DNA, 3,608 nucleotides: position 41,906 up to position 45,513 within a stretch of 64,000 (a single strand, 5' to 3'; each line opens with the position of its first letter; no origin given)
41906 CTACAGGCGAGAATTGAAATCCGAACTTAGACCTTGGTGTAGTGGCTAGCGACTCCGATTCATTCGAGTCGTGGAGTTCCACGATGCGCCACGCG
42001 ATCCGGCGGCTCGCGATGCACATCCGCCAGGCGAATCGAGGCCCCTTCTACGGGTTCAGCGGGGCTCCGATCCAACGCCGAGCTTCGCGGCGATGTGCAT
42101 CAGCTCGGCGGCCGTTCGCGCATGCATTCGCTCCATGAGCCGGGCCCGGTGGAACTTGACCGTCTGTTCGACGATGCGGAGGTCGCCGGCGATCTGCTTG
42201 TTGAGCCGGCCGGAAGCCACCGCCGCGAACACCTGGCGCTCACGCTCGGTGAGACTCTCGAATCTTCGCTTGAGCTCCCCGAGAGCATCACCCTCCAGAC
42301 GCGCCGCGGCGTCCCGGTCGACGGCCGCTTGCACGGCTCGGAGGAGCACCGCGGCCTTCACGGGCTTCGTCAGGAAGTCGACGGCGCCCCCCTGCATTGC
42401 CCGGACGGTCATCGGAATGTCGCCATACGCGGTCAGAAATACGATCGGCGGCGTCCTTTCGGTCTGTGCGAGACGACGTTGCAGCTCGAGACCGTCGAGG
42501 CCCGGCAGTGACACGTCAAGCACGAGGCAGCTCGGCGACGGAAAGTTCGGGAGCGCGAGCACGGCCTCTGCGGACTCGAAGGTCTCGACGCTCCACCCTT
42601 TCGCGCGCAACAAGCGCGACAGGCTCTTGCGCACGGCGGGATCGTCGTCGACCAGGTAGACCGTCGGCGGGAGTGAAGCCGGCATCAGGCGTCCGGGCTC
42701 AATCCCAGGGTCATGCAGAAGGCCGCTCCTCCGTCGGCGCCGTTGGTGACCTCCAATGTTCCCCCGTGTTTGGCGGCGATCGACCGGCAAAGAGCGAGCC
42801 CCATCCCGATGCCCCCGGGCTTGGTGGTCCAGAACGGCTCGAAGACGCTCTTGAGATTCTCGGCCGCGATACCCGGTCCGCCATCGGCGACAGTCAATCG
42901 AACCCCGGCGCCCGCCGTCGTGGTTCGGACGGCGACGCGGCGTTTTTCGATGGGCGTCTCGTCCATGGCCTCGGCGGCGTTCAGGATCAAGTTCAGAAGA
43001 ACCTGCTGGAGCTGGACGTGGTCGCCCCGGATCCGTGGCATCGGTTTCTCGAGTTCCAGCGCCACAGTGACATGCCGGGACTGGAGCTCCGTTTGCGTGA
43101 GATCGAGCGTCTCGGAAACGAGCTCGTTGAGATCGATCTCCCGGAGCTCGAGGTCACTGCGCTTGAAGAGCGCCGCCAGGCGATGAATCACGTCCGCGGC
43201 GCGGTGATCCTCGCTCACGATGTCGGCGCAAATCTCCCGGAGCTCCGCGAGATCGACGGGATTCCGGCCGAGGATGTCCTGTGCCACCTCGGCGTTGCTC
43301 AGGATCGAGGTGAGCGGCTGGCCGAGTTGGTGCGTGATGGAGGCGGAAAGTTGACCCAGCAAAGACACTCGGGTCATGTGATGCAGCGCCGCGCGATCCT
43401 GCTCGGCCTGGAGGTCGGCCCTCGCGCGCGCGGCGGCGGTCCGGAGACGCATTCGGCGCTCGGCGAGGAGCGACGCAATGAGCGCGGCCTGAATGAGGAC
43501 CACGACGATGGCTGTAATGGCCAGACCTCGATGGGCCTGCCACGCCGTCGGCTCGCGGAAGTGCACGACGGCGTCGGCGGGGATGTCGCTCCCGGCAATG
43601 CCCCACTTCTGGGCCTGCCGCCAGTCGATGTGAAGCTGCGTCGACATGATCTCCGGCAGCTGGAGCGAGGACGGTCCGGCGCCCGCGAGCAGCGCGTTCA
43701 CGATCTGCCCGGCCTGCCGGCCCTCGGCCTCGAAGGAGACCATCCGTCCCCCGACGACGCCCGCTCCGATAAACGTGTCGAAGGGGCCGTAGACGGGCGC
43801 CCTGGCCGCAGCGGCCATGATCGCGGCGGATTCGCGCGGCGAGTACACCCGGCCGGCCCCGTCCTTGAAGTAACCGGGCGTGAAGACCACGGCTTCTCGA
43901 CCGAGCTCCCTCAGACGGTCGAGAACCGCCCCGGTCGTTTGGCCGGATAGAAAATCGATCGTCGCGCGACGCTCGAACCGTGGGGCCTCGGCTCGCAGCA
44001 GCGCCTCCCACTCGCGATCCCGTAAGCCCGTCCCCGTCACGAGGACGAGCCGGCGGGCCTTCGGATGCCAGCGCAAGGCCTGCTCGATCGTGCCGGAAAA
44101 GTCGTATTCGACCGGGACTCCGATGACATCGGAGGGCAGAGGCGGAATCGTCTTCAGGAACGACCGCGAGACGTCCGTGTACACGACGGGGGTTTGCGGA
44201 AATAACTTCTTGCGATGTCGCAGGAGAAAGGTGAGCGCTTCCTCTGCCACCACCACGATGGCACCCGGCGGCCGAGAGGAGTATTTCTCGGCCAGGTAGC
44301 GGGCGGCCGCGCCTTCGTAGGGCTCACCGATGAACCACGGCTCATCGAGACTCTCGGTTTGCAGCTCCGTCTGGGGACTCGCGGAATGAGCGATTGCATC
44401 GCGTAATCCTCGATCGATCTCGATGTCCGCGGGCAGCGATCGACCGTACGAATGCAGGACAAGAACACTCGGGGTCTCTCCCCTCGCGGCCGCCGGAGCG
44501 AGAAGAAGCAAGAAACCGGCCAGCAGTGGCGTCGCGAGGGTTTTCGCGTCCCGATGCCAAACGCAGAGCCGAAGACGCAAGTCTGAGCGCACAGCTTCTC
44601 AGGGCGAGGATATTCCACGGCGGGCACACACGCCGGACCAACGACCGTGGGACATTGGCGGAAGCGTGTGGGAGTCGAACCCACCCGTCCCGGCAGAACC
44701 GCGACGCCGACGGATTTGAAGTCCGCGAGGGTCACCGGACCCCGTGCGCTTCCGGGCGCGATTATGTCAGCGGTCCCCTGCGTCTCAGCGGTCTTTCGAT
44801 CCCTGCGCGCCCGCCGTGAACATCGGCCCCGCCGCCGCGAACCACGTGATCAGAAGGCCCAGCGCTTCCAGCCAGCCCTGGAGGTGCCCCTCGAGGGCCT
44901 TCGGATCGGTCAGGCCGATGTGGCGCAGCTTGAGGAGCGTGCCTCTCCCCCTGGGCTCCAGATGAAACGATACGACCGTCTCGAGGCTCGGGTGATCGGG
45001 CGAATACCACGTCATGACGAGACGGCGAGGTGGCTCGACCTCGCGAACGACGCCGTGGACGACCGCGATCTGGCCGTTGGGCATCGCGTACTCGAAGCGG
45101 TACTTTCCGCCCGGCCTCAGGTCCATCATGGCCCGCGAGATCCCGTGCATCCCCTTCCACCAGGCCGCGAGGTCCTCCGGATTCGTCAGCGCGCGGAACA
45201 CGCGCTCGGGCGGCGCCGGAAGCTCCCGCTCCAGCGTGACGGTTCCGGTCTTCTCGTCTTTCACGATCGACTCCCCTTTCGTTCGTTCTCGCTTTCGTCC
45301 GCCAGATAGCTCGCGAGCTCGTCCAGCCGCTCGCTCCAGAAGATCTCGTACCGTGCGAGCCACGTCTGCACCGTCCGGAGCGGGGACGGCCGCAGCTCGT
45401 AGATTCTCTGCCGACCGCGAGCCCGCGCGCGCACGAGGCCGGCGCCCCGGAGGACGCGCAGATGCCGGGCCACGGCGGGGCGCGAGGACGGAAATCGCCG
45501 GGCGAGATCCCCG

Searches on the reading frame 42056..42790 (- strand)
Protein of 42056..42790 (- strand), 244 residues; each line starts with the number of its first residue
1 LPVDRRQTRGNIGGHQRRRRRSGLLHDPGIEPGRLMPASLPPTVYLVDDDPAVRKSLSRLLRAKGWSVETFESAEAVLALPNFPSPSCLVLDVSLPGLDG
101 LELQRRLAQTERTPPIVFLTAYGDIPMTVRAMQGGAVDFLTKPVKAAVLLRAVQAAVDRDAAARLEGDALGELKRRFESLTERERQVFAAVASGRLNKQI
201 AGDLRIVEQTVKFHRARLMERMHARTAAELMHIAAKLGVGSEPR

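Call 3: search_protein_families(library=pfam, proteins=[window:42056-42790:-], max_evalue=0.01)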
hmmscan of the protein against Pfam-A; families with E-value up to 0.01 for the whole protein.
window:42056-42790:- (244 aa): 3 families
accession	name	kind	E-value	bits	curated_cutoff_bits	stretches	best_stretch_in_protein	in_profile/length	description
PF00072.30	Response_reg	-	1.7e-28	99.5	30.2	1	44-153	1-110/111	Response regulator receiver domain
PF00196.25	GerE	-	5.8e-17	61.5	23.5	1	178-234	1-57/57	Bacterial regulatory proteins, luxR family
PF08281.18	Sigma70_r4_2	-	0.0013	18.8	25.7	1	172-222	3-54/54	Sigma-70, region 4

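Call 4: search_protein_families(library=ncbifam, proteins=[window:42056-42790:-], max_evalue=0.01)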
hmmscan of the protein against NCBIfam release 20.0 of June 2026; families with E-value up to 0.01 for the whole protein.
window:42056-42790:- (244 aa): 105 families (the best 25 are shown)
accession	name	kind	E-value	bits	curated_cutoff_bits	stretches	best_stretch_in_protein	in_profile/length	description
NF006900.1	PRK09390.1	equivalog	5.1e-55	186.1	255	1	42-235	5-198/203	response regulator FixJ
NF040749.1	tetrathio_RR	equivalog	7.7e-45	152.9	290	1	44-233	2-187/191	tetrathionate respiration response regulator TtrR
NF011896.0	PRK15369.1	equivalog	1.5e-26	93.3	242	1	45-239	7-209/211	two component system response regulator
NF047793.1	ResRegPgtA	equivalog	2.5e-23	82.6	650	1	43-158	7-122/414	two-component system response regulator PgtA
NF047785.1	respo_reg_MadR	equivalog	1.4e-22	80.1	300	1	44-239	3-208/209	MadR family response regulator transcription factor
NF007935.0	PRK10651.1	equivalog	8e-21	74.2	250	1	41-229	6-205/216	two-component system response regulator NarL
TIGR01818.1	ntrC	equivalog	9.2e-21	74.2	558.6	1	44-164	1-121/463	nitrogen regulation protein NR(I)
NF007018.1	PRK09483.1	equivalog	2.2e-20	73.3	280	1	44-239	4-208/217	UvrY/SirA/GacA family response regulator transcription factor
NF041733.1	resp_reg_CseB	equivalog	3e-20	72.6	350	1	43-167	2-125/228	two-component system response regulator CseB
NF008176.1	PRK10923.1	equivalog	3.8e-19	68.6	620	1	43-154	5-116/469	nitrogen regulation protein NR(I)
NF007005.1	PRK09468.1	equivalog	4.1e-19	68.9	331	1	44-162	6-124/237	osmolarity response regulator transcription factor OmpR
NF011695.0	PRK15115.1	equivalog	7.1e-19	67.9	763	1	41-164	6-129/445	two-component system response regulator GlrR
NF040689.1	MtrAB_MtrA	equivalog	1.8e-18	66.7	300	1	44-172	1-128/219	MtrAB system response regulator MtrA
NF033791.1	ActR_PrrA_rreg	equivalog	4.8e-18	65.8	250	1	43-161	3-121/173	ActR/PrrA/RegA family redox response regulator transcription factor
NF007708.0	PRK10403.1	equivalog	5.5e-18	65.2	343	1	36-230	1-206/215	nitrate/nitrite response regulator protein NarP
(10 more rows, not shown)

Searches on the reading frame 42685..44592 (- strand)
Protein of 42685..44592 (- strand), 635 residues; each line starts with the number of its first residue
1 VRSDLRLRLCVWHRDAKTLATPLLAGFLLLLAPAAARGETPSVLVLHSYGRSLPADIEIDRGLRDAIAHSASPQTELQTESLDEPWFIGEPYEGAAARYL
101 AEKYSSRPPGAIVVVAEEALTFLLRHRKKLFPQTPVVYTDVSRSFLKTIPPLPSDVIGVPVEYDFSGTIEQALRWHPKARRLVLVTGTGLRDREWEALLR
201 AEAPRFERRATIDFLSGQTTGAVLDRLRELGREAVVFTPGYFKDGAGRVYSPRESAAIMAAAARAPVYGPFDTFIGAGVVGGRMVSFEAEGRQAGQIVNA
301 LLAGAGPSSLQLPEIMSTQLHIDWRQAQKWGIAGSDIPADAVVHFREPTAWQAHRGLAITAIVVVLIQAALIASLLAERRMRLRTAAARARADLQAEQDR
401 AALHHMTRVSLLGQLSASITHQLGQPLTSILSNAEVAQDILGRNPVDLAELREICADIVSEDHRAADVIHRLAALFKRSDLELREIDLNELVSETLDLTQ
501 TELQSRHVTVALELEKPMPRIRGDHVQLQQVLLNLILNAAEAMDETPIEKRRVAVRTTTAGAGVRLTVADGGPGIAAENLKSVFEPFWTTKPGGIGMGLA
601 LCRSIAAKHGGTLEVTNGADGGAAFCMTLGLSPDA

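Call 3: search_protein_families(library=pfam, proteins=[window:42685-44592:-], max_evalue=0.01)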
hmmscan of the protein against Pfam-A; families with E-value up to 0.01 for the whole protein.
window:42685-44592:- (635 aa): 3 families
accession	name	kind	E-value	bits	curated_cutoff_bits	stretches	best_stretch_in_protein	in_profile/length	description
PF02518.31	HATPase_c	-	1.4e-22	80.7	26.4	1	523-631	1-109/111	Histidine kinase-, DNA gyrase B-, and HSP90-like ATPase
PF00512.31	HisKA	-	1.2e-05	25.7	26.9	1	412-475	2-60/66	His Kinase A (phospho-acceptor) domain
PF13581.12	HATPase_c_2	-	0.0038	17.7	27.4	0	550-617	53-116/127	Histidine kinase-like ATPase domain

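Call 4: search_protein_families(library=ncbifam, proteins=[window:42685-44592:-], max_evalue=0.01)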
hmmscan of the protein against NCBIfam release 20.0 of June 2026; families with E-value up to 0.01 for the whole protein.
window:42685-44592:- (635 aa): 78 families (the best 25 are shown)
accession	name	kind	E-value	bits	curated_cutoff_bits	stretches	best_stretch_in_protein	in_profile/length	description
NF008468.0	PRK11360.1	equivalog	9.1e-44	149.8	646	1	400-632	384-609/616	two-component system sensor histidine kinase AtoS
NF007688.0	PRK10364.1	equivalog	3.5e-43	148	479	1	355-629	191-449/460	two-component system sensor histidine kinase ZraS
NF010411.0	PRK13837.1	equivalog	1.9e-40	138.6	647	1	385-629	423-673/828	two-component system VirA-like sensor kinase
NF041777.1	sens_FixL_Rhizob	equivalog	1.3e-36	126.4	850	1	389-632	241-482/485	sensor protein FixL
NF052574.1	HisKinEspCMyxo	equivalog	4.6e-34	117.7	1200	1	394-630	398-636/785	serine histidine kinase EspC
NF040750.1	tetrathio_HK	equivalog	3.9e-29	101.6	750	1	351-619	279-542/555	tetrathionate respiration histidine kinase TtrS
NF046044.1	PnpS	equivalog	8.2e-26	90.9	400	1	417-629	175-389/390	two-component system histidine kinase PnpS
TIGR02938.1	nifL_nitrog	equivalog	1.1e-25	90.2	242.45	1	410-629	275-492/494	nitrogen fixation negative regulator NifL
NF010076.0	PRK13557.1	subfamily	1.5e-25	89.6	631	1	401-626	152-389/540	histidine kinase famiy protein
NF046026.1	HisKinCckACaul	equivalog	2.9e-25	88.5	1000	1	403-629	293-530/678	cell cycle histidine kinase CckA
NF008312.0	PRK11100.1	equivalog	1.9e-24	86.3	356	1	415-629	259-472/477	two-component system sensor histidine kinase CreC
NF047794.1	HisKinPtgB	equivalog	6.5e-24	84.2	1000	1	392-620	424-644/656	two-component system sensor histidine kinase PgtB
NF007793.0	PRK10490.1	equivalog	8.5e-24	83.6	1123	1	386-631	639-882/895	two-component system sensor histidine kinase KdpD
NF052573.1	HisKinEspAMyxo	equivalog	9e-24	83.5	1400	1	400-631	372-611/755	serine histidine kinase EspA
NF047466.1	hybrid_RR_LvrB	exception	1.2e-23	83.9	500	1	389-620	125-365/377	hybrid histidine kinase/response regulator LvrB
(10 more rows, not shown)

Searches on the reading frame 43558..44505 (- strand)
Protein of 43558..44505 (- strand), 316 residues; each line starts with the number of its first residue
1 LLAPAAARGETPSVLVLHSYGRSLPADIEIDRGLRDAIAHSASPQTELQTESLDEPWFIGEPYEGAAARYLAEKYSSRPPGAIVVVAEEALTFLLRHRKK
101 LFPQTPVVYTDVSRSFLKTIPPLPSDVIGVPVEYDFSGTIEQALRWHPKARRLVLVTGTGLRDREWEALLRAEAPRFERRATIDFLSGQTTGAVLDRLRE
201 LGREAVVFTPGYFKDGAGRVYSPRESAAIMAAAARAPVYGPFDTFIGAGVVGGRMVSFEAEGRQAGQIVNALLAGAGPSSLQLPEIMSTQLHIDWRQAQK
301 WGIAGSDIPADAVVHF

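Call 36: search_protein_families(library=pfam, proteins=[window:43558-44505:-], max_evalue=5)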
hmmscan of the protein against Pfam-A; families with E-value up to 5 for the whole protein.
window:43558-44505:- (316 aa): 1 family
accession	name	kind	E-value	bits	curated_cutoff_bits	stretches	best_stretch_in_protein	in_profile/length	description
PF04392.18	ABC_sub_bind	-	0.0065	16.2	25.9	1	230-304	206-280/293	ABC transporter substrate binding protein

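Call 71: find_homologous_proteins(query=window:43558-44505:-, max_evalue=0.00001)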
Query window:43558-44505:- (316 aa): 56 proteins with E <= 0.00001 among 8000 candidates.
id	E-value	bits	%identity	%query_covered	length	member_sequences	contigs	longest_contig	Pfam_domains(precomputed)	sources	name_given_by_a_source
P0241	5.2e-123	428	64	99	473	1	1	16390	-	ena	-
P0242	1.5e-117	411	64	97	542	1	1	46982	PF00512.32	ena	-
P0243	2.1e-115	404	61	99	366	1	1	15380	-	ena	-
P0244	2.3e-114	400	59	100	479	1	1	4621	-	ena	-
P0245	1.0e-107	378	57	100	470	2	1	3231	PF00512.32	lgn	-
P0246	4.3e-105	370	59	97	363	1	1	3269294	-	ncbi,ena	-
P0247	2.6e-103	364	59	100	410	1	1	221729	-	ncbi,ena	-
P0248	2.6e-103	364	56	97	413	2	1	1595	-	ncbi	ncbi:MAG: hypothetical protein ACXW13_12720, partial [Burkholderiaceae bacterium]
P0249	5.6e-103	363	54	97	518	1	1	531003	PF08447.19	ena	-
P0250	4.7e-101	356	54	98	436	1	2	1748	-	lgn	-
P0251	1.5e-98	348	55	96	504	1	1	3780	-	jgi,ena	-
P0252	2.9e-98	347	53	100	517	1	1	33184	-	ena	-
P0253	2.1e-97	344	68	74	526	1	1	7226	PF02518.32,PF00512.32,PF14501.13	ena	-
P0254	4.7e-97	343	53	100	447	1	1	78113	-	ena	-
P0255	1.3e-94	335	57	87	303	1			-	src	-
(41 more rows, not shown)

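Call 72: find_encoding_contigs(protein=P0242, flank=9000, max_places=1)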
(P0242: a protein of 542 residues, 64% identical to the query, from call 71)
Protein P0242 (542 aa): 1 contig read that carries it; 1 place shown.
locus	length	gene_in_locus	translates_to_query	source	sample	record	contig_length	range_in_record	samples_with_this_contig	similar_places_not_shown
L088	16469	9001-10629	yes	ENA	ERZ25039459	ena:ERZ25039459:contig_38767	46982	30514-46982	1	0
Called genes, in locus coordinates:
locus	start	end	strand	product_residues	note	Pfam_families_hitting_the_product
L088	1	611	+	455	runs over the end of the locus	PF00672:HAMP, PF00512:HisKA, PF02518:HATPase_c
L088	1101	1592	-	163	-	PF19742:DUF6231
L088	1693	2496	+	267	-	PF08543:Phos_pyr_kin, PF00294:PfkB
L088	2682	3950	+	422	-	PF03453:MoeA_N, PF00994:MoCF_biosynth, PF03454:MoeA_C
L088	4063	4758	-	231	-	PF05685:Uma2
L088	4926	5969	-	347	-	-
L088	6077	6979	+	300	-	PF19795:DUF6279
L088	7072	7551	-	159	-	-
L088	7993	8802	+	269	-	PF11769:DUF3313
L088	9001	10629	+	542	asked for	PF00512:HisKA (weak)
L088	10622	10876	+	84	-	PF02518:HATPase_c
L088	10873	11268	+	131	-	PF00072:Response_reg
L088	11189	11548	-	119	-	-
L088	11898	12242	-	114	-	PF25212:HVO_A0114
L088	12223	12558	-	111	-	PF20126:TumE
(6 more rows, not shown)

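Call 73: find_encoding_contigs(protein=P0246, flank=9000, max_places=1)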
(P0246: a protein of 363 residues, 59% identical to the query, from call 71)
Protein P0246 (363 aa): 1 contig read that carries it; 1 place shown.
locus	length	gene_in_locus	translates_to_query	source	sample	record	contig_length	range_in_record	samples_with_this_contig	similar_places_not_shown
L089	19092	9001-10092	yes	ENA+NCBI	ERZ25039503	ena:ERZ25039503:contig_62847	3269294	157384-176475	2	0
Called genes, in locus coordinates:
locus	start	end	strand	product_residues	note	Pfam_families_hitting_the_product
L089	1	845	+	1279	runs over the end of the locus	PF02085:Cytochrom_CIII (faint), PF14522:Cytochrome_C7 (faint), PF14537:Cytochrom_c3_2 (faint)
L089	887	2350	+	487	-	-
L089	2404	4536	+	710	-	PF00672:HAMP, PF00211:Guanylate_cyc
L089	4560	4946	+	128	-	PF01740:STAS, PF13466:STAS_2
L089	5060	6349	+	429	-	PF09699:Paired_CXXCH_1 (faint), PF14522:Cytochrome_C7 (faint), PF14537:Cytochrom_c3_2 (faint), PF13447:Multi-haem_cyto, PF13435:Cytochrome_C554, PF13447:Multi-haem_cyto (weak)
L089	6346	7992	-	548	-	PF14522:Cytochrome_C7 (weak), PF20308:TPR-S (faint), PF13428:TPR_14 (faint), PF13646:HEAT_2, PF13371:TPR_9 (faint), PF14559:TPR_19, PF13424:TPR_12 (weak), PF13432:TPR_16 (weak), +12 more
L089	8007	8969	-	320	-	-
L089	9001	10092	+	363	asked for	-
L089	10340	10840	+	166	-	PF02518:HATPase_c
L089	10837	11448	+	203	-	PF00072:Response_reg, PF08281:Sigma70_r4_2 (weak), PF00196:GerE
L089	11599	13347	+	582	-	PF00884:Sulfatase, PF16347:SGSH_C (weak), PF14707:Sulfatase_C (weak)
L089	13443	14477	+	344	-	PF00702:Hydrolase (weak), PF12710:HAD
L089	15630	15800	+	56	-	-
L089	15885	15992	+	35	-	-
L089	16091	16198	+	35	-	-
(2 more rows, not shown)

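Call 74: find_encoding_contigs(protein=P0249, flank=9000, max_places=1)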
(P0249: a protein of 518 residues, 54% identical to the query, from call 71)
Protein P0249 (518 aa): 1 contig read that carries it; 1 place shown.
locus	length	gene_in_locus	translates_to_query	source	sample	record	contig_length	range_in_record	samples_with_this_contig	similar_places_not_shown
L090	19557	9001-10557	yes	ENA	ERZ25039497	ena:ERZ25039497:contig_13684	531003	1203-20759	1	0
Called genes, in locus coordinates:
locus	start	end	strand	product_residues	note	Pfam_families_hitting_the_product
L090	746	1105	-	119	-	PF05717:TnpB_IS66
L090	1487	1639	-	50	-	PF13590:DUF4136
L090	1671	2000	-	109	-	PF13590:DUF4136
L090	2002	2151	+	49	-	-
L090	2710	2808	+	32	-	-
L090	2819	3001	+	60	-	PF03992:ABM (weak)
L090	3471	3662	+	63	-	-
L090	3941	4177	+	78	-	-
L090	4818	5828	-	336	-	PF00665:rve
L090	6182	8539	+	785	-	PF07715:Plug, PF00593:TonB_dep_Rec_b-barrel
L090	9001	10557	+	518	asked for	PF08447:PAS_3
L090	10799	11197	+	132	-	PF02518:HATPase_c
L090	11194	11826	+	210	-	PF00072:Response_reg, PF08281:Sigma70_r4_2 (weak), PF00196:GerE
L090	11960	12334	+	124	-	PF00072:Response_reg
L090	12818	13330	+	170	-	PF08281:Sigma70_r4_2 (weak), PF00196:GerE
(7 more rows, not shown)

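Call 87: predict_structure(alignment_id=A3)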
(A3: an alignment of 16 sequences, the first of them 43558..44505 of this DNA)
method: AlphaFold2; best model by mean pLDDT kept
length: 316 residues; sequences in the alignment: 16
mean_pLDDT: 86.6   pTM: 0.80
mean pLDDT of the five models: 86.6, 86.6, 86.0, 86.0, 85.3
residues with pLDDT >= 90: 164; 70-90: 117; 50-70: 26; < 50: 9
segments of 3 or more residues with pLDDT < 50: 1-8
pLDDT, mean of each block of 10 residues (from residue 1): 45 90 75 90 88 79 90 92 89 89 90 64 80 87 96 96 88 95 97 97 95 91 88 95 72 87 90 87 75 93 94 88
secondary structure, 60 per line:
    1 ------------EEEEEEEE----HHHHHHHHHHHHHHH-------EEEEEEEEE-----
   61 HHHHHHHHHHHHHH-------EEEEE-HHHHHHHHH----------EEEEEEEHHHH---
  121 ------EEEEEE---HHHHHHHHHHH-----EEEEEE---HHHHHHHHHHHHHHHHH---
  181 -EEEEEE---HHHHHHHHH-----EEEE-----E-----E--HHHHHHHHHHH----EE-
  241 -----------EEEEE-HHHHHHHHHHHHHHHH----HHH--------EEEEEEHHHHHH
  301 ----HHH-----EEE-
elements in order: E13-20 H25-39 E47-55 H61-74 E82-86 H88-96 E107-113 H114-117 E127-132 H136-146 E152-157 H161-177 E182-187 H191-199 E205-208 H223-233 E252-256 H258-273 E289-294 H295-300 E313-315

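Call 90: fold_search(model_id=the predicted structure, library=pdb)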
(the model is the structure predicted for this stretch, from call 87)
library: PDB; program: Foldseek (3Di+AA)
matches with E <= 10: 1591; with E <= 0.001: 403
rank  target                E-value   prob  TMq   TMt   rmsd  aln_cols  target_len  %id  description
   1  6hnj                  6.7e-13  1.00  0.76  0.80   3.3       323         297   14  The ligand-bound, open structure of CD0873, a substrate binding protein with adhesive properties from Clostridium diffic (released 2019-08-28)
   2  3lft_A                4.3e-12  1.00  0.66  0.70   5.2       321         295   13  The Crystal Structure of the ABC domain in complex with L-Trp from Streptococcus pneumonia to 1.35A (released 2010-02-02)
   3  6hni                  7.4e-12  1.00  0.66  0.70   5.2       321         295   12  The ligand-bound, closed structure of CD0873, a substrate binding protein with adhesive properties from Clostridium diff (released 2019-08-28)
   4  3lkv                  1.5e-11  1.00  0.65  0.68   5.7       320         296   17  Crystal structure of conserved domain protein from vibrio cholerae o1 biovar eltor str. n16961 (released 2010-03-02)
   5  3lft_B                2.0e-10  1.00  0.64  0.69   5.3       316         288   13  The Crystal Structure of the ABC domain in complex with L-Trp from Streptococcus pneumonia to 1.35A (released 2010-02-02)
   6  4iil                  9.8e-08  1.00  0.46  0.46   6.9       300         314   16  Crystal Structure of RfuA (TP0298) of T. pallidum Bound to Riboflavin (released 2013-02-27)
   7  4rwe                  1.2e-07  1.00  0.57  0.62   5.8       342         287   12  The crystal structure of a sugar-binding transport protein from Yersinia pestis CO92 (released 2014-12-31)
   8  8fxu                  1.2e-07  1.00  0.52  0.53   9.9       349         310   11  Thermoanaerobacter thermosaccharolyticum periplasmic Glucose-Binding Protein glucose complex: Badan conjugate attached a (released 2023-08-30)
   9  5xss_A                1.3e-07  1.00  0.51  0.57   6.4       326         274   12  XylFII molecule (released 2017-08-02)
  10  5hsg                  2.1e-07  1.00  0.55  0.60   5.4       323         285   12  Crystal structure of an ABC transporter Solute Binding Protein from Klebsiella pneumoniae (KPN_01730, target EFI-511059) (released 2016-03-02)
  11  7yfi_A                3.4e-07  1.00  0.46  0.24   8.1       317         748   14  Structure of the Rat tri-heteromeric GluN1-GluN2A-GluN2C NMDA receptor in complex with glycine and glutamate (released 2023-03-29)
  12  9nt4_G                3.7e-07  1.00  0.50  0.58   6.6       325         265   16  Crystal structure of ecLacI transcription factor ancestor 1 bound to d-fucose (released 2025-06-18)
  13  9nt4_E                3.9e-07  1.00  0.50  0.58   5.8       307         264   17  Crystal structure of ecLacI transcription factor ancestor 1 bound to d-fucose (released 2025-06-18)
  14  4ru1_C                6.3e-07  1.00  0.50  0.54   6.9       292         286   11  Crystal structure of carbohydrate transporter ACEI_1806 from Acidothermus cellulolyticus 11B, TARGET EFI-510965, in co (released 2014-12-17)
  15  7e7m_A                8.0e-07  1.00  0.55  0.61   5.9       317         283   12  Crystal Structure Analysis of the Streptococcus agalactiae Ribose Binding Protein RbsB (released 2022-03-02)
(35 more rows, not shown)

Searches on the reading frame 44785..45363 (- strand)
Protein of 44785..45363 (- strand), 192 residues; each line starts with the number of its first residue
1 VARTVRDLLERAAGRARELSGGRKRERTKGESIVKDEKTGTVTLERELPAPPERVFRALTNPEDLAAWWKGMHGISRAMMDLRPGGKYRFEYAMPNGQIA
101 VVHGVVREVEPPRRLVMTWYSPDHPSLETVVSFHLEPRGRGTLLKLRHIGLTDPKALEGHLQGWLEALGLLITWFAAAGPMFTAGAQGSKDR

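Call 46: search_protein_families(library=pfam, proteins=[window:44785-45363:-], max_evalue=0.001)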
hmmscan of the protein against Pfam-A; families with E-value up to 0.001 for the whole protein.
window:44785-45363:- (192 aa): 2 families
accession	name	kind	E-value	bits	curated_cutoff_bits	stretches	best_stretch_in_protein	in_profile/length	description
PF08327.17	AHSA1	-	2.6e-26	92.7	22.1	1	50-169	2-118/125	Activator of Hsp90 ATPase homolog 1-like protein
PF10604.15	Polyketide_cyc2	-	3.9e-11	43.9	27.4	1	41-146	3-104/142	Polyketide cyclase / dehydrase and lipid transport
